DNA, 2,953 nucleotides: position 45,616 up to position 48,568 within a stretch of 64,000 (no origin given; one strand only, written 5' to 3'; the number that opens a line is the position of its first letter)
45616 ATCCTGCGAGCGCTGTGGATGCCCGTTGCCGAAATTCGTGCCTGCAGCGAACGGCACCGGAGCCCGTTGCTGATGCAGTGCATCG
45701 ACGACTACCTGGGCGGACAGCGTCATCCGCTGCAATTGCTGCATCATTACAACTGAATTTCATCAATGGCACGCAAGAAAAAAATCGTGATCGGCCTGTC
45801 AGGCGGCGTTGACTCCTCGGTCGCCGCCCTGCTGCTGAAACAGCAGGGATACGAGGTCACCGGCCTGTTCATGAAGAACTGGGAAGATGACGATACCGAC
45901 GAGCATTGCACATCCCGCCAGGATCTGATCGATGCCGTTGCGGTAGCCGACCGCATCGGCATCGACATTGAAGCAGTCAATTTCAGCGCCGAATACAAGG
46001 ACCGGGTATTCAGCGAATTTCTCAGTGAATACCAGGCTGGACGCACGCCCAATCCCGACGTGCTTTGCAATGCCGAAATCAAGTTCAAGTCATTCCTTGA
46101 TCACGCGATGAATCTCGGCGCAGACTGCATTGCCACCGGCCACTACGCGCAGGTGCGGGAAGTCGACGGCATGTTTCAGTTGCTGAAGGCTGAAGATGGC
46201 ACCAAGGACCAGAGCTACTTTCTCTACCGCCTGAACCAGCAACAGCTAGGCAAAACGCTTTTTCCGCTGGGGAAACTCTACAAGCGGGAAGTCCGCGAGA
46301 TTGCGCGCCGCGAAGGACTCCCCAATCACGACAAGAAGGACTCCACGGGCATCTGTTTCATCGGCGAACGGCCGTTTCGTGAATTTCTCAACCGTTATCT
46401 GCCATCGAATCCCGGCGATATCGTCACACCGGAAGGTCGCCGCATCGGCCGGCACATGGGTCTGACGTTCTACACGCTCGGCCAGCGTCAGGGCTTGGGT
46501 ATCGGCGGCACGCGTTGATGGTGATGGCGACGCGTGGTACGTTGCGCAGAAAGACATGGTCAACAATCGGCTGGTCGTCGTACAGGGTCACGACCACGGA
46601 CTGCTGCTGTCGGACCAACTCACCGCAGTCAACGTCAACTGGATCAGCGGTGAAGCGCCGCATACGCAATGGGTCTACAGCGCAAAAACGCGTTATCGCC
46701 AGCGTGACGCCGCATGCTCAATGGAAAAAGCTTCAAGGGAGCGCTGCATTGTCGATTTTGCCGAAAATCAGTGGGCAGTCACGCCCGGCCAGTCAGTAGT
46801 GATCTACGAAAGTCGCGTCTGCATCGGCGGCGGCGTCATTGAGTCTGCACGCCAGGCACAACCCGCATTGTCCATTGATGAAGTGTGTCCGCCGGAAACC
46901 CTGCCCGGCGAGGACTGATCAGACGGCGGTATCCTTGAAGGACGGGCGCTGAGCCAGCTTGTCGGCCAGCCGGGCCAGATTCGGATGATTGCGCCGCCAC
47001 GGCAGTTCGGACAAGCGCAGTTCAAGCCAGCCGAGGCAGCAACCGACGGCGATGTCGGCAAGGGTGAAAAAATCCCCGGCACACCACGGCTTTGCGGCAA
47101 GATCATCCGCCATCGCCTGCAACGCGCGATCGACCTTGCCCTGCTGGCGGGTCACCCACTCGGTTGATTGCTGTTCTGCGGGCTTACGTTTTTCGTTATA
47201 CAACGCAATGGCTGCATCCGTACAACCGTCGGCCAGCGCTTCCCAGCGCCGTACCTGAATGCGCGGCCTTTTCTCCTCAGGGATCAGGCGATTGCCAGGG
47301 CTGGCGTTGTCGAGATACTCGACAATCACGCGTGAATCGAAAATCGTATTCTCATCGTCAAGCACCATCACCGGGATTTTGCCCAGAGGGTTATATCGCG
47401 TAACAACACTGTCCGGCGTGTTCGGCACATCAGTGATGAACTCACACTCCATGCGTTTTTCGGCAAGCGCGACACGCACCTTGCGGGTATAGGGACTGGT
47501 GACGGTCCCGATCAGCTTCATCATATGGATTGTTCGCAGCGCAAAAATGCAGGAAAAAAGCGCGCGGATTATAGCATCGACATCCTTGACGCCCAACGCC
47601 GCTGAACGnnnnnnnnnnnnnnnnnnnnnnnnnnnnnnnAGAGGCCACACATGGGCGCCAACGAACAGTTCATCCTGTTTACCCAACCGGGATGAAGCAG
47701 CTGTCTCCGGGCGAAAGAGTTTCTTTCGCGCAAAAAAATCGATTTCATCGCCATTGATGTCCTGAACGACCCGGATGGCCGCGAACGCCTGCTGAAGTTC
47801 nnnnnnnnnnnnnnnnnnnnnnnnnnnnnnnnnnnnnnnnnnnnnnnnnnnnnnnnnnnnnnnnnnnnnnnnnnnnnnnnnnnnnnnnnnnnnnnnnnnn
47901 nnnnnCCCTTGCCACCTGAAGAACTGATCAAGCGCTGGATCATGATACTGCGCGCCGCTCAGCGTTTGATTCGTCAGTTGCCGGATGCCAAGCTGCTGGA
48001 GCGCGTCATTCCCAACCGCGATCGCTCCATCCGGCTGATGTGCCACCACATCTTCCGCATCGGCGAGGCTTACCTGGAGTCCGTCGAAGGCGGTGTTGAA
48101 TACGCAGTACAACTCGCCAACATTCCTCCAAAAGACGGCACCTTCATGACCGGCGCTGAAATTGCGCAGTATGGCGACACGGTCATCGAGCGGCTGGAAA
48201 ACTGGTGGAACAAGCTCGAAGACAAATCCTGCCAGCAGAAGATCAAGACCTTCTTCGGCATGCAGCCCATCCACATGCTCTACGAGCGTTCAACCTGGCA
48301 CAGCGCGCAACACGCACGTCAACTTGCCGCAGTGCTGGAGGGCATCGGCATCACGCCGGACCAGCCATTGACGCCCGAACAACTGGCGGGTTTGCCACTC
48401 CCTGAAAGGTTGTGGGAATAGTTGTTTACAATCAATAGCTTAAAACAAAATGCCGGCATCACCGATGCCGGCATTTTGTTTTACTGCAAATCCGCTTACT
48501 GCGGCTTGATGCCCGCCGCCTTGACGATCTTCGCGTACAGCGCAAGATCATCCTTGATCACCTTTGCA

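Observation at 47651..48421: Unannotated UGA-containing ORF: glutaredoxin-like domain with U-S-S-C fused to a DinB-like domain (predicted selenoprotein)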

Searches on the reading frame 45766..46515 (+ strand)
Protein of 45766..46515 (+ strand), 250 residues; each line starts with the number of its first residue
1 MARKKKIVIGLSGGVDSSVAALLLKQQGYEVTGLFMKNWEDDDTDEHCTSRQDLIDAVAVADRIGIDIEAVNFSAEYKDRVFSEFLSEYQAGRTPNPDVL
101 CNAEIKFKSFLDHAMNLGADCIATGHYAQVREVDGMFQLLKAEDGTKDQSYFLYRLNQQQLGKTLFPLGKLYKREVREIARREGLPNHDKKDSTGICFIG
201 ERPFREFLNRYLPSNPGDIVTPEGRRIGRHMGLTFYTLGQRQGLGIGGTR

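Call 44: search_protein_families(library=ncbifam, proteins=[window:45766-46515:+], max_evalue=0.00001)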
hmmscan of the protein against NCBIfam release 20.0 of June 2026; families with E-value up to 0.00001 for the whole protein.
window:45766-46515:+ (250 aa): 9 families
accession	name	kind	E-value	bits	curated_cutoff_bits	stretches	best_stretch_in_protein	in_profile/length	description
NF001138.1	PRK00143.1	equivalog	7.8e-112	373.6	284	1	6-248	1-243/345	tRNA 2-thiouridine(34) synthase MnmA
TIGR00420.1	trmU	equivalog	3.1e-102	342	236.95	1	5-249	1-249/351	tRNA 2-thiouridine(34) synthase MnmA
NF011258.0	PRK14664.1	equivalog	3.7e-59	200.6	680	1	3-246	4-241/362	tRNA 2-thiouridine(34) synthase MnmA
NF011259.0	PRK14665.1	equivalog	4.4e-51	173.9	364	1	2-247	3-255/360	tRNA 2-thiouridine(34) synthase MnmA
NF010587.0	PRK13980.1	equivalog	2.4e-12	46.6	255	1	3-75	30-96/267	NAD+ synthase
TIGR00552.1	nadE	equivalog_domain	1.8e-09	37.2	63.65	1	4-74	22-87/251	NAD(+) synthase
TIGR00884.1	guaA_Cterm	equivalog_domain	2.9e-07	30.1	338.75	0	4-36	16-49/310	glutamine-hydrolyzing GMP synthase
NF002048.0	PRK00876.1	subfamily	3e-07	29.6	313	1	3-91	36-126/330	NAD(+) synthase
NF000848.1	PRK00074.1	equivalog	6.6e-07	28.3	400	0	4-27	213-236/512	glutamine-hydrolyzing GMP synthase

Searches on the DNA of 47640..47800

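Call 78: search_rna_families(source=window, start=47640, end=47800, threshold=evalue, max_evalue=10)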
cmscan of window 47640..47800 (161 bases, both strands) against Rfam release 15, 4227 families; matches with E-value up to 10: 2.
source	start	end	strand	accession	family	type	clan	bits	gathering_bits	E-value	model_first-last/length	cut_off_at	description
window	47670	47797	-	RF02250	Six3os1_5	Gene; lncRNA;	-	12.4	50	0.11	146-272/272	no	Six3os1 conserved region 5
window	47705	47719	+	RF03156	L31-Firmicutes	Cis-reg; leader;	CL00118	12.3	33.3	2.5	1-32/32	no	L31-Firmicutes ribosomal protein leader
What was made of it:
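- No Rfam family matches (call 78).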

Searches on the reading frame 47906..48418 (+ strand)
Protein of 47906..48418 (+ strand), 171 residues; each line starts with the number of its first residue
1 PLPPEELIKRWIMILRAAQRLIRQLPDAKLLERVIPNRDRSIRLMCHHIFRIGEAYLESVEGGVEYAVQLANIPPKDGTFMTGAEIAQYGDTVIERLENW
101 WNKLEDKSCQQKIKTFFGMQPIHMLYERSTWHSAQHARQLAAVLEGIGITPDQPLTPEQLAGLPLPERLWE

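Call 71: search_solved_structures(query=A3, max_evalue=10, show_alignments=3)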
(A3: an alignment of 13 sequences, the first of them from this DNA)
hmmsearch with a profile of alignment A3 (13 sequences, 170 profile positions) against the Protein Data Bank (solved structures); distinct sequences matched with E-value up to 10: 8.
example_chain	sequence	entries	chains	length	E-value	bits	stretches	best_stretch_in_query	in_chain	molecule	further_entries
7upp_A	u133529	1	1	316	7.5e-05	25.8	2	12-93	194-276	DHT03 protein A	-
7upq_A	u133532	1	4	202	0.013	18.4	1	12-93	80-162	DHT03 protein A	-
7upp_B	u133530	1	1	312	0.067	16.2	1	12-81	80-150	DHT03 protein B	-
6iz2_A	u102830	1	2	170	0.22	14.5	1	2-85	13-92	DinB/YfiT family protein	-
6dzp_S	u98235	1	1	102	0.5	13.3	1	68-149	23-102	50S ribosomal protein L21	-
5o60_S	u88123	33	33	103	0.5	13.3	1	68-149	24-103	50S ribosomal protein L21 | Large ribosomal subunit protein bL21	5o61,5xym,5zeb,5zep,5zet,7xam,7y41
6dzi_S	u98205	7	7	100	1.1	12.3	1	68-148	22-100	50S ribosomal protein L21 | Large ribosomal subunit protein bL21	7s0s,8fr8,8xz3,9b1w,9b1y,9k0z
1eku_A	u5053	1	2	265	1.2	12.1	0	77-116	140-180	Interferon gamma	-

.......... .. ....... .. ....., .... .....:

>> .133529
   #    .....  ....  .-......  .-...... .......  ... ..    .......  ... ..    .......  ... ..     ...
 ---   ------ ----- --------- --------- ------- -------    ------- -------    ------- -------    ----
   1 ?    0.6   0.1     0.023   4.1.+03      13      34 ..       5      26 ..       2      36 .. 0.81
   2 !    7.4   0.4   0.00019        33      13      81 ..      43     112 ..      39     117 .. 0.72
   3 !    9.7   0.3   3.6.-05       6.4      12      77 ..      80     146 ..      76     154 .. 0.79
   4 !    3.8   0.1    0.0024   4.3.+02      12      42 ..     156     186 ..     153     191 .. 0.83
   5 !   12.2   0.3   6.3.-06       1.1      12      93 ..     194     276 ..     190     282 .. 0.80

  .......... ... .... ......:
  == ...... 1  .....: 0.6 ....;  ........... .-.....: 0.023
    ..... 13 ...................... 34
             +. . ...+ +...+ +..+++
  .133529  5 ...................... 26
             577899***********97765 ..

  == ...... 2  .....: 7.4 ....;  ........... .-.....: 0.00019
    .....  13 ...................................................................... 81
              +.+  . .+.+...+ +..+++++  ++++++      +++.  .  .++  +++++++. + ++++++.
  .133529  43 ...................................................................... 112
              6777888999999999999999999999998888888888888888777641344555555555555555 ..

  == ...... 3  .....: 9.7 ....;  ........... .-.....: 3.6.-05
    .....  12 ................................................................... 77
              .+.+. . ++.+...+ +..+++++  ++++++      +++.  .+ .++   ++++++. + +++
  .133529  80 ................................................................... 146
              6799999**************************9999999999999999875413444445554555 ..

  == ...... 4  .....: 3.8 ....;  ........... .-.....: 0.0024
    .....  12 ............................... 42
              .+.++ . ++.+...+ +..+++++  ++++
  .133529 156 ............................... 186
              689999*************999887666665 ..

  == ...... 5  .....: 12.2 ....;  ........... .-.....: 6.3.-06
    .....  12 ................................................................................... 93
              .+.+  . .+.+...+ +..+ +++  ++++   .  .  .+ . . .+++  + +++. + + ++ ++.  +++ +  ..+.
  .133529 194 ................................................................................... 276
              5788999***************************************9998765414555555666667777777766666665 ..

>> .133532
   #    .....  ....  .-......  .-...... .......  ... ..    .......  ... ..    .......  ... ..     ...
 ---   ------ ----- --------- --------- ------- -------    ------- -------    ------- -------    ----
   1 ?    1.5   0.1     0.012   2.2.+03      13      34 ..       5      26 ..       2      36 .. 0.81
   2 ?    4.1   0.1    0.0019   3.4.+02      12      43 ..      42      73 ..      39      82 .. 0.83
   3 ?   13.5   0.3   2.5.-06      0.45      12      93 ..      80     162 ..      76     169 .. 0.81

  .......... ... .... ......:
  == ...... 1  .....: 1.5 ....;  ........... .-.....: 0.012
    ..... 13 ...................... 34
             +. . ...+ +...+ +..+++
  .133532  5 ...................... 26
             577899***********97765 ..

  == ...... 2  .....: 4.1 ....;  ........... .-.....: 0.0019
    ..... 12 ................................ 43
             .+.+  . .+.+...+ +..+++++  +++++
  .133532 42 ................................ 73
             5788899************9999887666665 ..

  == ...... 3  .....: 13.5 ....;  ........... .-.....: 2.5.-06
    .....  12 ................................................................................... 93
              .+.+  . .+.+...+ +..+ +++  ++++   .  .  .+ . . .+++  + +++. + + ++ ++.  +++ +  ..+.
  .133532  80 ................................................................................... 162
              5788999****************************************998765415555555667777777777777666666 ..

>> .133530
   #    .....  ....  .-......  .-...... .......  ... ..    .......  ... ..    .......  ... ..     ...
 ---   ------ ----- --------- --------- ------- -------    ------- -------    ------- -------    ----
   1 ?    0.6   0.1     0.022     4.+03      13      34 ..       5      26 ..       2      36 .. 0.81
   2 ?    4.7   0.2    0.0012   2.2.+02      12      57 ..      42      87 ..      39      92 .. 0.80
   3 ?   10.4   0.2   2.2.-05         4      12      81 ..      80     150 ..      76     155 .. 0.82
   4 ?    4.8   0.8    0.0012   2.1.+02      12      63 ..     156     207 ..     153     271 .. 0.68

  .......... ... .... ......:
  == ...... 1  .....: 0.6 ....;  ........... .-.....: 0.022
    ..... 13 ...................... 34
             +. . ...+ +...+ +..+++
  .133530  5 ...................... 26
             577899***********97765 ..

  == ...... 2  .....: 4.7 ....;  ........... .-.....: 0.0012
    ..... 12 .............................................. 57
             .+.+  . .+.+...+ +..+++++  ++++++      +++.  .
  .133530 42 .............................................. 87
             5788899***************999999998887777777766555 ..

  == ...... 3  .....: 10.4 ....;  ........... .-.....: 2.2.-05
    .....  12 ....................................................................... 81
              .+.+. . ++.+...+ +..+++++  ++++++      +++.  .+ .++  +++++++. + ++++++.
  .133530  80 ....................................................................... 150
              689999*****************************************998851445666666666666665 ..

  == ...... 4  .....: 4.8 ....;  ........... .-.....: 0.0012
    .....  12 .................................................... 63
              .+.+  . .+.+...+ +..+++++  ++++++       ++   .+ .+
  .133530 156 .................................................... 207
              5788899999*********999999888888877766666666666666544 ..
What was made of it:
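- Tried and rejected: Profile search of the DinB domain against PDB sequences returned only designed helical repeats and a marginal DR0053 hit (E 0.22) (call 71).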
